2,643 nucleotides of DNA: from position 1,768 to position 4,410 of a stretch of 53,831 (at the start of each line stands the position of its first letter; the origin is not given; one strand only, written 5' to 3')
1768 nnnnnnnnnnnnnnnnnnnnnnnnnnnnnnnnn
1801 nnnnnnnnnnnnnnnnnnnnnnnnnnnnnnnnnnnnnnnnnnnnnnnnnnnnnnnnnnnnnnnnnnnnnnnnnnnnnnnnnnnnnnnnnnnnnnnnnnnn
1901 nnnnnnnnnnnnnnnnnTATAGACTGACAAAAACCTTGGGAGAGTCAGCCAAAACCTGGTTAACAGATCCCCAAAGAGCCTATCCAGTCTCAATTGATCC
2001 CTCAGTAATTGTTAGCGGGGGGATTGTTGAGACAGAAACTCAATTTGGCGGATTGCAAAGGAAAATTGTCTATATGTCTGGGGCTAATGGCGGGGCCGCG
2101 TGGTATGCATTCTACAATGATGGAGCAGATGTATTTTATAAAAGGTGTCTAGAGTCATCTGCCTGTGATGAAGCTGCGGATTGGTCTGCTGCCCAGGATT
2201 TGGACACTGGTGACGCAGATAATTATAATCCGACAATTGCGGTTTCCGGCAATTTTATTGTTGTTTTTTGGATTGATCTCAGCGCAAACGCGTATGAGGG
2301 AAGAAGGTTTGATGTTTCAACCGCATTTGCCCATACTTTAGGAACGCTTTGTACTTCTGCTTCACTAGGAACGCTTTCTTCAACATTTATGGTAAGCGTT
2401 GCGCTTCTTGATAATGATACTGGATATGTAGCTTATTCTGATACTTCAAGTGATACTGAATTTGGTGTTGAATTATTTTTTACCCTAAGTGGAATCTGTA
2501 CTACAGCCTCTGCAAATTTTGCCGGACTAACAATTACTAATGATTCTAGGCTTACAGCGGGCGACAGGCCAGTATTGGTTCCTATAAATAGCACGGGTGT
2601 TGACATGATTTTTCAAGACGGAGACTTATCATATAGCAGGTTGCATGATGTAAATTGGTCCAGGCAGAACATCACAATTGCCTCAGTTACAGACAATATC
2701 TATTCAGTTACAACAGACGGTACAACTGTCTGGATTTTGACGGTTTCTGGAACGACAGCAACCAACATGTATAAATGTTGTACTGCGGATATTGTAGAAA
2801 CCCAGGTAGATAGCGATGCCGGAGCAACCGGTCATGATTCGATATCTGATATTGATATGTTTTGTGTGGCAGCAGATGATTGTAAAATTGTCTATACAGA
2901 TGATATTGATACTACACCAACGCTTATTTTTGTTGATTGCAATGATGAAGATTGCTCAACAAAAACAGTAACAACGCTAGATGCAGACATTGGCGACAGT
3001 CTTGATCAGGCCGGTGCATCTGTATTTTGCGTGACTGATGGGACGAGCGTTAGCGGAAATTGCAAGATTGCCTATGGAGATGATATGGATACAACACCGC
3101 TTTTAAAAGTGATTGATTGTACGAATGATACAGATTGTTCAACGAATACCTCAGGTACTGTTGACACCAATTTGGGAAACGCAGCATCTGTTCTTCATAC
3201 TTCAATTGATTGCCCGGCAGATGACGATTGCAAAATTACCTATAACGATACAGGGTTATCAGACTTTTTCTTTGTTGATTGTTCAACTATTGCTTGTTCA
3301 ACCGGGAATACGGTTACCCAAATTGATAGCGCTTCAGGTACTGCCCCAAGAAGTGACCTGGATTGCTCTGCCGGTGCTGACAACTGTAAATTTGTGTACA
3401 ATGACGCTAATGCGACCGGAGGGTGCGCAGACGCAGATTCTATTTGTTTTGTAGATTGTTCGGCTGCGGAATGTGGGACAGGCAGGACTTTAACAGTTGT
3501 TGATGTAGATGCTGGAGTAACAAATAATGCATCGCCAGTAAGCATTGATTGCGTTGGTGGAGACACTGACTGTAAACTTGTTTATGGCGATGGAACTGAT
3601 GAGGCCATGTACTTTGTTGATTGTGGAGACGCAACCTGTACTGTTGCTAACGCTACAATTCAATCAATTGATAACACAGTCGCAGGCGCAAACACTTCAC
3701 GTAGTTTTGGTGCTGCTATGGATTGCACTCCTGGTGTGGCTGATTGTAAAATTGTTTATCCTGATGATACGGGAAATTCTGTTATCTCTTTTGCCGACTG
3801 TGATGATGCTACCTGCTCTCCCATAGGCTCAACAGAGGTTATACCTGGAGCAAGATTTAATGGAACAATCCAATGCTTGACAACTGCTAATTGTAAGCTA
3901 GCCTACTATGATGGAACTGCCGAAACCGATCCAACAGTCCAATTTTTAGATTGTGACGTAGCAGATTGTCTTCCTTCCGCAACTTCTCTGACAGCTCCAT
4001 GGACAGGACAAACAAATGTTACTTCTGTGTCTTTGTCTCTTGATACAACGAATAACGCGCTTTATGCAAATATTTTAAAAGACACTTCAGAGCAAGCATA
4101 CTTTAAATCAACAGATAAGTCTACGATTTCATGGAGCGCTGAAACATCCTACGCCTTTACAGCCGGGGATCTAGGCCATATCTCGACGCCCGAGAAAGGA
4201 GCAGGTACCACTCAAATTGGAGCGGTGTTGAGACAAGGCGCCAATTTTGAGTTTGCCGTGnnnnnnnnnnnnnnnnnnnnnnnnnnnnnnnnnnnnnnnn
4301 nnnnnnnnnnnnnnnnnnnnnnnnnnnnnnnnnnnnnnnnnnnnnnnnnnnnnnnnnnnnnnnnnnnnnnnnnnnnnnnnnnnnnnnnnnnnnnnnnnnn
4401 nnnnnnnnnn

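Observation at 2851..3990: Seven tandem ~50-aa four-cysteine repeats (xDC-x4-6-CK[IL][VA]Y-x8-12-F[VI]DC-x3-4-C) in a giant surface protein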

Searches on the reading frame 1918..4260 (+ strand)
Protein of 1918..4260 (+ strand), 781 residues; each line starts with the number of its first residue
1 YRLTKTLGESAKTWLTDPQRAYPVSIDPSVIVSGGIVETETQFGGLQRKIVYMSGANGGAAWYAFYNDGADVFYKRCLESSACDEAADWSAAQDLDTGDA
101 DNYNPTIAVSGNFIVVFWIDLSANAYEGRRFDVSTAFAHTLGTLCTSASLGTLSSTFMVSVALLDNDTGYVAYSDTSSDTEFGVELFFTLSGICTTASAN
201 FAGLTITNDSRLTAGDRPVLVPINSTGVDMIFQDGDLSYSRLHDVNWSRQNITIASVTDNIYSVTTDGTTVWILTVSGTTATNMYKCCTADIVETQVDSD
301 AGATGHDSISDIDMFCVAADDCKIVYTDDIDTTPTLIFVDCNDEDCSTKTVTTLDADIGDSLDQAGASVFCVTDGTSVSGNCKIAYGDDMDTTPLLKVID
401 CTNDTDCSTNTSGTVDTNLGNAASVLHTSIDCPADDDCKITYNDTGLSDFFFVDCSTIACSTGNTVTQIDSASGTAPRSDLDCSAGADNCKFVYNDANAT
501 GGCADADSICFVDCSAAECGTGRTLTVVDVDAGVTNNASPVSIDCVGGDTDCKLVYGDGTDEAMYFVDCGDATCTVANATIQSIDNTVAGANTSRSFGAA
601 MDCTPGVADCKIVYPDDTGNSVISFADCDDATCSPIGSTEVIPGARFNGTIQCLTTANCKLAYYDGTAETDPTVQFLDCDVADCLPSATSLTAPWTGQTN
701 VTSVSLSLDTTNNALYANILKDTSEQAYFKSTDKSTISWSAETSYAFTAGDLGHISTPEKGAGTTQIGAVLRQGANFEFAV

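Call 39: find_homologous_proteins(query=window:1918-4260:+, max_evalue=1e-10)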
Query window:1918-4260:+ (781 aa): 26 proteins with E <= 1e-10 among 8000 candidates.
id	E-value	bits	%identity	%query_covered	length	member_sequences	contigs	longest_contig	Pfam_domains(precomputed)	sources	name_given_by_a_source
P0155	1.4e-233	796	55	94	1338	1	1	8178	-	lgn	-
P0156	2.9e-230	785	54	100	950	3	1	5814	-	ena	-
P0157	1.3e-196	674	48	100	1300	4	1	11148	-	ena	-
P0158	4.7e-192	658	47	100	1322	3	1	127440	PF01551.30,PF01835.26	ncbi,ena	-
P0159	9.0e-189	648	52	89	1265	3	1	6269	-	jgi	-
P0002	1.9e-180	620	53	80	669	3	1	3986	-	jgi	-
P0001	2.0e-179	617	55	73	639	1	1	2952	-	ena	-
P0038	8.4e-172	591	45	97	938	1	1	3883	-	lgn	-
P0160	7.8e-160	552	43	97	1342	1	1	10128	PF01551.30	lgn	-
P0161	8.0e-145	502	43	100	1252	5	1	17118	-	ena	-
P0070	2.3e-144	501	41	92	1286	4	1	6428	-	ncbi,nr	ncbi:MAG: hypothetical protein KBD41_08540 [Saprospiraceae bacterium]|nr:hypothetical protein [Sapro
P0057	1.1e-138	482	40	97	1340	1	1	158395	-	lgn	-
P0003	5.0e-138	480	54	60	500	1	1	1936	-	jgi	jgi:hypothetical protein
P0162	2.7e-137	477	42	99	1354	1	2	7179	PF01551.30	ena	-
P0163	3.5e-127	444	52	19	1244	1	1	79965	PF12768.14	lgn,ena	-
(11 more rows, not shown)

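Call 52: predict_structure(alignment_id=A3)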
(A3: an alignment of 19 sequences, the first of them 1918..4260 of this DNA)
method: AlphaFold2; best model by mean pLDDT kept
length: 781 residues; sequences in the alignment: 19
mean_pLDDT: 77.1   pTM: 0.77
mean pLDDT of the five models: 77.1, 77.1, 76.8, 74.6, 74.1
residues with pLDDT >= 90: 163; 70-90: 419; 50-70: 143; < 50: 56
segments of 3 or more residues with pLDDT < 50: 1-8, 15-39, 198-206, 589-593, 759-763
pLDDT, mean of each block of 10 residues (from residue 1): 36 47 38 43 58 63 76 80 71 79 78 83 83 79 78 74 81 75 75 52 44 80 84 86 77 82 83 86 83 84 66 91 92 91 93 93 87 69 93 92 89 90 86 91 86 87 85 85 82 85 79 89 88 70 89 87 85 89 69 61 81 72 77 62 78 89 77 85 76 85 77 81 73 89 71 54 51 58 52
secondary structure, 60 per line:
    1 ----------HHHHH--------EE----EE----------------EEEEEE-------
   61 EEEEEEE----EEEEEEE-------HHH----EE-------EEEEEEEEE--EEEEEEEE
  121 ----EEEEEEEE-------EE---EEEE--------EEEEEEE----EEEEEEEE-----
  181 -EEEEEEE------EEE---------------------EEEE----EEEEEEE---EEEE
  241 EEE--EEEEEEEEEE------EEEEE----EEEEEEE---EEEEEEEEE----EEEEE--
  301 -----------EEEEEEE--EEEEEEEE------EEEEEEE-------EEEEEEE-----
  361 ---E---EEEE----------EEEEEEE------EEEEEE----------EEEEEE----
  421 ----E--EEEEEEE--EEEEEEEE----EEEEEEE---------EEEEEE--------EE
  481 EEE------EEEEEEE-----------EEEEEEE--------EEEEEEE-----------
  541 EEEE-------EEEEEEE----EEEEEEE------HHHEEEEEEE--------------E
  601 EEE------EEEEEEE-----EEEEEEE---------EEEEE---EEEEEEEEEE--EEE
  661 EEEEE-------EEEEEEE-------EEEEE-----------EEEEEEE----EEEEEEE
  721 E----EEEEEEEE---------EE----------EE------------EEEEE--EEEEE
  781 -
elements in order (helices of 4 or more, strands of 3 or more residues): H11-15 E48-53 E61-67 E72-78 E102-110 E113-120 E125-132 E145-148 E157-163 E168-175 E182-188 E195-197 E219-222 E227-233 E237-243 E246-255 E262-266 E271-277 E281-289 E294-298 E312-318 E321-328 E335-341 E349-355 E368-371 E382-388 E395-400 E411-416 E428-434 E437-444 E449-455 E465-470 E479-483 E490-496 E508-514 E523-529 E541-544 E552-558 E563-569 E579-585 E600-603 E610-616 E622-628 E638-642 E646-655 E658-665 E673-679 E687-691 E703-709 E714-721 E726-733 E769-773 E776-780

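Call 54: fold_search(model_id=the predicted structure, library=pdb)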
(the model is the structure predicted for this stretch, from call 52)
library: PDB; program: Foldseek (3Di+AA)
matches with E <= 10: 911; with E <= 0.001: 269
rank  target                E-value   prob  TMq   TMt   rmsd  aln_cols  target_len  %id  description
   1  5jwz_B                6.4e-10  1.00  0.19  0.20  28.2       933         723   10  Structure of a Putative Xyloglucanase from the Cellulolytic Bacteria Streptomyces sp. SirexAA-E (released 2016-06-01)
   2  8asw_B                2.3e-09  1.00  0.15  0.15  33.4       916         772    9  Cryo-EM structure of yeast Elp123 in complex with alanine tRNA (released 2022-12-07)
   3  9n73_LR               2.6e-09  1.00  0.29  0.29  21.9       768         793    8  SSU processome maturation and disassembly, State G (released 2025-10-29)
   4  9e2g_2C               2.6e-09  1.00  0.20  0.24  30.6       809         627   11  Cryo-EM structure of 48 nm repeat of microtubule doublet from T. brucei flagellum (released 2025-03-12)
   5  6qk7_B                2.9e-09  1.00  0.20  0.21  30.1       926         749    8  Elongator catalytic subcomplex Elp123 lobe (released 2019-07-17)
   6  9zz6_A                6.6e-09  1.00  0.16  0.14  32.3      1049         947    8  The ER membrane protein complex acts as a chaperone to promote voltage-gated calcium channel assembly (released 2026-02-18)
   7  6p2k_A                7.6e-09  1.00  0.22  0.22  31.7       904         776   12  Crystal structure of AFV00434, an ancestral GH74 enzyme (released 2019-07-31)
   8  3s8z_A                8.8e-09  1.00  0.18  0.22  32.8       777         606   10  Crystal structure of LRP6-E3E4 (released 2011-10-26)
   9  3s8v_B                1.1e-08  1.00  0.17  0.22  35.3       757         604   10  Crystal structure of LRP6-Dkk1 complex (released 2011-10-26)
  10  9e78_0L               1.4e-08  1.00  0.21  0.25  29.8       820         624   10  48-nm repeat of the Leishmania tarentolae doublet microtubule (released 2025-03-12)
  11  6rxt_UQ               2.2e-08  1.00  0.19  0.19  32.9       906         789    9  Cryo-EM structure of the 90S pre-ribosome (Kre33-Noc4) from Chaetomium thermophilum, state A (released 2019-08-14)
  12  7kn8_B                3.1e-08  1.00  0.24  0.26  26.0       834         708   10  Crystal structure of the GH74 xyloglucanase from Xanthomonas campestris (Xcc1752) (released 2021-05-26)
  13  8pty_B                3.1e-08  1.00  0.19  0.20  32.7       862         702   10  Cryo-EM structure of human Elp123 in complex with 5'-deoxyadenosine and methionine (released 2024-04-17)
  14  6ve7_B                3.7e-08  1.00  0.21  0.25  31.4       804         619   10  The inner junction complex of Chlamydomonas reinhardtii doublet microtubule (released 2020-02-05)
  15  8avg_B                4.1e-08  1.00  0.22  0.24  30.7       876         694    9  Cryo-EM structure of mouse Elp123 with bound SAM (released 2022-12-07)
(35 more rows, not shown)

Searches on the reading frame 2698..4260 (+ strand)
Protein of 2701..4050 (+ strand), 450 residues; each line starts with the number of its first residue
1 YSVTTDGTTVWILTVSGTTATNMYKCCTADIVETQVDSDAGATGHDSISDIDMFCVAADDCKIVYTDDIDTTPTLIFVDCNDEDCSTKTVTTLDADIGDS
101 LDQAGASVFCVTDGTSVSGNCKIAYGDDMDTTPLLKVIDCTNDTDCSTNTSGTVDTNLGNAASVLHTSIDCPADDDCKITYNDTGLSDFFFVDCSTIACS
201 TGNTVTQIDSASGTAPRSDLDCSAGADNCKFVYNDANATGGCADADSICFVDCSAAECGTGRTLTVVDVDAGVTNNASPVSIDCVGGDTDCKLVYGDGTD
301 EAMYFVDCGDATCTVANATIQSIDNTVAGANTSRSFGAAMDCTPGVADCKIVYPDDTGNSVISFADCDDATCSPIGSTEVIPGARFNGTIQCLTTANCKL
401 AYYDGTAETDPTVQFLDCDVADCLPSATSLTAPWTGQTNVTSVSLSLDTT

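Call 7: search_protein_families(library=pfam, proteins=[window:2701-4050:+], max_evalue=1)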
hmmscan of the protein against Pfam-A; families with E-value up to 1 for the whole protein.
window:2701-4050:+ (450 aa): 0 families

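Call 8: find_homologous_proteins(query=window:2776-4050:+)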
Query window:2776-4050:+ (425 aa): 11 proteins with E <= 0.001 among 8000 candidates.
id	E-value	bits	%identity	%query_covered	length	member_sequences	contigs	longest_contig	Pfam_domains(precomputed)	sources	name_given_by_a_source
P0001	1.9e-123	431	55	100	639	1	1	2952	-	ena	-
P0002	2.4e-113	398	53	100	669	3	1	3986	-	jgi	-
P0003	1.0e-107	379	53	94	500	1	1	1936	-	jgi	jgi:hypothetical protein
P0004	5.5e-65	238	39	98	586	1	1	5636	-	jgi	jgi:hypothetical protein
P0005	9.2e-58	215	38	100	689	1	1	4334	-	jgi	jgi:hypothetical protein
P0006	3.6e-34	137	34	90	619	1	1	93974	-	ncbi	-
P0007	8.0e-28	116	33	87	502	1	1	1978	PF07963.18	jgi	-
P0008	3.1e-27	114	34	88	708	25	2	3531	-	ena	-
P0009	7.0e-27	113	32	86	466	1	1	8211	-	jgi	jgi:hypothetical protein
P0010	2.6e-17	81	36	48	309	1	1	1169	-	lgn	-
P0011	5.1e-4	37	40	24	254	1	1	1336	-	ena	-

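Call 15: search_protein_families(library=ncbifam, proteins=[P0006, P0007, P0008], max_evalue=1)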
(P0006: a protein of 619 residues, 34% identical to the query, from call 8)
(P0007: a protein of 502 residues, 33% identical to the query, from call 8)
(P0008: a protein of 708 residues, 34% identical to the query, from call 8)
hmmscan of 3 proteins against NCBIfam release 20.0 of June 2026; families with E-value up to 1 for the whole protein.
P0006 (619 aa): 3 families
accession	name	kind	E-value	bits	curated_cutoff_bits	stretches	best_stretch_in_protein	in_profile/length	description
NF046074.1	UpsB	equivalog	0.00043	20.4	70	1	2-79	1-80/126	pilin subunit UpsB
NF052590.1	ArlF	equivalog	0.002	18.3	110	1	9-97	8-100/137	archaellum stator protein ArlF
NF046073.1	UpsA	equivalog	0.02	15.1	130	1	1-102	1-97/136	pilin subunit UpsA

P0007 (502 aa): 12 families
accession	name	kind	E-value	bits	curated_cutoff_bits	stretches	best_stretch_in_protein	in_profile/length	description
TIGR02532.1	IV_pilin_GFxxxE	domain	4.4e-07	29.5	16.3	1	9-31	2-24/24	prepilin-type N-terminal cleavage/methylation domain-containing protein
TIGR01710.1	typeII_sec_gspG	equivalog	7e-07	29.3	88.85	1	9-69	1-61/134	type II secretion system major pseudopilin GspG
NF041775.1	typeIV_PilA_Myxo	equivalog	5e-06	26.6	400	1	8-67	10-69/214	type IV pilin protein PilA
TIGR01708.2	typeII_sec_gspH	equivalog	1.1e-05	25.5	80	1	8-52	1-45/169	type II secretion system minor pseudopilin GspH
NF007862.0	PRK10574.1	equivalog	5.1e-05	23.4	138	1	7-47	3-40/145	prepilin peptidase-dependent pilin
NF007800.0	PRK10506.1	equivalog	0.00035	20.4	158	1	5-46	5-46/163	prepilin peptidase-dependent protein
NF041013.1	T4P_ComGE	equivalog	0.0004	20.4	49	1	7-53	2-49/83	competence type IV pilus minor pilin ComGE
NF007848.0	PRK10557.1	equivalog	0.0016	17.8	120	1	5-52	7-54/192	prepilin peptidase-dependent protein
TIGR01711.1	gspJ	equivalog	0.014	15.2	64.85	1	9-54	1-47/192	type II secretion system minor pseudopilin GspJ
TIGR01707.1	gspI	equivalog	0.018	15.5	44.35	1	10-27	1-18/101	type II secretion system minor pseudopilin GspI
TIGR02599.1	TIGR02599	subfamily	0.14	11.4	256.5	1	10-46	1-37/361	Verru_Chthon cassette protein C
TIGR02523.1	type_IV_pilV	equivalog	0.17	12.4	52.2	0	9-25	2-18/139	type IV pilus modification protein PilV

P0008 (708 aa): 1 family
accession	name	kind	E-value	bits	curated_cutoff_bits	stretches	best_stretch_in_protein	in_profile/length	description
NF008623.0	PRK11609.1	equivalog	0.077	12.8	174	0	352-378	3-29/213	bifunctional nicotinamidase/pyrazinamidase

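Call 21: predict_structure(alignment_id=A1)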
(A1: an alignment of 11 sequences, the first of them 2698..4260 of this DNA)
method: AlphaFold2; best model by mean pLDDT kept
length: 521 residues; sequences in the alignment: 11
mean_pLDDT: 69.4   pTM: 0.73
mean pLDDT of the five models: 69.4, 69.4, 69.0, 68.9, 66.3
residues with pLDDT >= 90: 101; 70-90: 211; 50-70: 70; < 50: 139
segments of 3 or more residues with pLDDT < 50: 1-31, 376-380, 426-452, 454-521
pLDDT, mean of each block of 10 residues (from residue 1): 31 30 37 76 59 88 90 89 89 90 79 70 92 91 82 90 85 90 89 86 83 84 84 85 79 85 86 70 83 87 85 85 71 61 82 69 71 54 64 84 73 80 45 42 46 46 43 34 26 31 30 31 31
secondary structure, 60 per line:
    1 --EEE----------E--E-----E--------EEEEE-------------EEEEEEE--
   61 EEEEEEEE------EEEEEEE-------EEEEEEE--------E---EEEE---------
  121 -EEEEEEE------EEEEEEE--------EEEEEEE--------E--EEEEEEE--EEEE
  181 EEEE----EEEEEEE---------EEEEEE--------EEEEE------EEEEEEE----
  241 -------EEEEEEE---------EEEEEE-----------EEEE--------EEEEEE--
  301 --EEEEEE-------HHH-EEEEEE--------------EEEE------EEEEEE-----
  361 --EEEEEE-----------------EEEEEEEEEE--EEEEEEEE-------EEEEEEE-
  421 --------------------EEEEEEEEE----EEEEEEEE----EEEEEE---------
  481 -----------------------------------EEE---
elements in order: E3-5 E34-38 E52-58 E61-68 E75-81 E89-95 E108-111 E122-128 E135-141 E150-156 E168-174 E177-184 E189-195 E205-210 E219-223 E230-236 E248-254 E264-269 E281-284 E293-298 E303-308 E320-325 E340-343 E350-355 E363-368 E386-395 E398-405 E413-419 E441-449 E454-461 E466-471 E516-518

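Call 24: fold_search(model_id=the predicted structure, library=pdb)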
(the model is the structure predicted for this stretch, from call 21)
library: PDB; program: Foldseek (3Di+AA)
matches with E <= 10: 700; with E <= 0.001: 273
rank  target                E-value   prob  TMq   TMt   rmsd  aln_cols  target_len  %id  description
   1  2ydp_B                6.1e-08  1.00  0.39  0.52   9.2       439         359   10  Structure of the E242A mutant of the alpha-l-arabinofuranosidase arb93a from fusarium graminearum in complex with an i (released 2011-07-13)
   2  2ydp_A                9.4e-08  1.00  0.40  0.54   9.0       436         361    9  Structure of the E242A mutant of the alpha-l-arabinofuranosidase arb93a from fusarium graminearum in complex with an i (released 2011-07-13)
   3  2ydt                  1.2e-07  1.00  0.40  0.54   7.6       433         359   10  STRUCTURE OF THE ALPHA-L-ARABINOFURANOSIDASE ARB93A from FUSARIUM Graminearum in complexe with an iminosugar inhibitor (released 2011-07-13)
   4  2w20_B                1.4e-07  1.00  0.36  0.39  12.2       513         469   10  Structure of the catalytic domain of the native NanA sialidase from Streptococcus pneumoniae (released 2008-12-23)
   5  1eur                  1.7e-07  1.00  0.39  0.52  10.8       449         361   12  SIALIDASE (released 1997-01-11)
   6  2w5n                  2.1e-07  1.00  0.39  0.51   9.2       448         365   10  Native structure of the GH93 alpha-L-arabinofuranosidase of Fusarium graminearum (released 2009-03-03)
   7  8u5o                  3.1e-07  1.00  0.39  0.44  10.9       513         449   10  The structure of the catalytic domain of NanI sialdase in complex with Neu5Gc (released 2024-09-04)
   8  6qzh                  3.1e-07  1.00  0.39  0.29  11.0       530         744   10  Structure of the human CC Chemokine Receptor 7 in complex with the intracellular allosteric antagonist Cmp2105 and the i (released 2019-09-04)
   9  4yz1_A                4.7e-07  1.00  0.42  0.35  13.2       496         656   10  Crystal Structure of Streptococcus pneumoniae NanC, apo structure. (released 2015-09-23)
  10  3h71_B                4.7e-07  1.00  0.37  0.39  12.3       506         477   10  Crystal structure of Streptococcus pneumoniae D39 neuraminidase A precursor (NanA) (released 2009-05-12)
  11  2w20_A                5.6e-07  1.00  0.38  0.41  11.8       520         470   10  Structure of the catalytic domain of the native NanA sialidase from Streptococcus pneumoniae (released 2008-12-23)
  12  7a54_A                5.6e-07  1.00  0.36  0.39  12.2       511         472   10  Two copies of the catalytic domain of NanA sialidase from Streptococcus pneumoniae juxtaposed in the P212121 space gro (released 2020-11-18)
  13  2ya7_A                5.9e-07  1.00  0.37  0.40  12.2       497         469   10  Crystal structure of Streptococcus pneumoniae NanA (TIGR4) in complex with Zanamivir (released 2011-04-27)
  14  4xe9                  6.2e-07  1.00  0.40  0.33  14.1       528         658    9  Crystal structure of the NanB sialidase from Streptococcus pneumoniae in complex with Optactin (released 2016-01-13)
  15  2bf6                  6.6e-07  1.00  0.40  0.45  10.9       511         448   10  Atomic Resolution Structure of the bacterial sialidase NanI from Clostridium perfringens in complex with alpha-Sialic Ac (released 2006-03-09)
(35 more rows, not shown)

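Call 30: find_encoding_contigs(protein=P0006, flank=8000, max_places=3)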
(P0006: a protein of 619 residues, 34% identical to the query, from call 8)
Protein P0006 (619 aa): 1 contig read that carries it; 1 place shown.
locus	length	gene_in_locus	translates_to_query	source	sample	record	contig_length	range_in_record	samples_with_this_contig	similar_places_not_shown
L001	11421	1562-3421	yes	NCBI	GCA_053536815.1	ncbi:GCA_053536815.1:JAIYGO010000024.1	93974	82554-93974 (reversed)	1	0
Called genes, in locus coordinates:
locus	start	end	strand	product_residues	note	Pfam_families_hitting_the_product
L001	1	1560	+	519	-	?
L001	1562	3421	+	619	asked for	-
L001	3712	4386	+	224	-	PF01177:Asp_Glu_race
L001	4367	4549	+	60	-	-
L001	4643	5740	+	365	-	PF00579:tRNA-synt_1b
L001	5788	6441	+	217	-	PF05724:TPMT, PF01209:Ubie_methyltran (weak), PF03848:TehB, PF13489:Methyltransf_23, PF08241:Methyltransf_11, PF08242:Methyltransf_12, PF13649:Methyltransf_25, PF13847:Methyltransf_31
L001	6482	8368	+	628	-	PF00133:tRNA-synt_1 (weak), PF09334:tRNA-synt_1g, PF00133:tRNA-synt_1, PF01406:tRNA-synt_1e (weak), PF08264:Anticodon_1 (weak), PF19303:Anticodon_3, PF01588:tRNA_bind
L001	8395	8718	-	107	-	-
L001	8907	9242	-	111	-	-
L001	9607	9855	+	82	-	PF01191:RNA_pol_Rpb5_C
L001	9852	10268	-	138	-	-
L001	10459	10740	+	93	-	-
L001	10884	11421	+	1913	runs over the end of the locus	PF04563:RNA_pol_Rpb2_1, PF04561:RNA_pol_Rpb2_2, PF04565:RNA_pol_Rpb2_3, PF04566:RNA_pol_Rpb2_4, PF04567:RNA_pol_Rpb2_5, PF00562:RNA_pol_Rpb2_6, PF04560:RNA_pol_Rpb2_7, PF04997:RNA_pol_Rpb1_1, +4 more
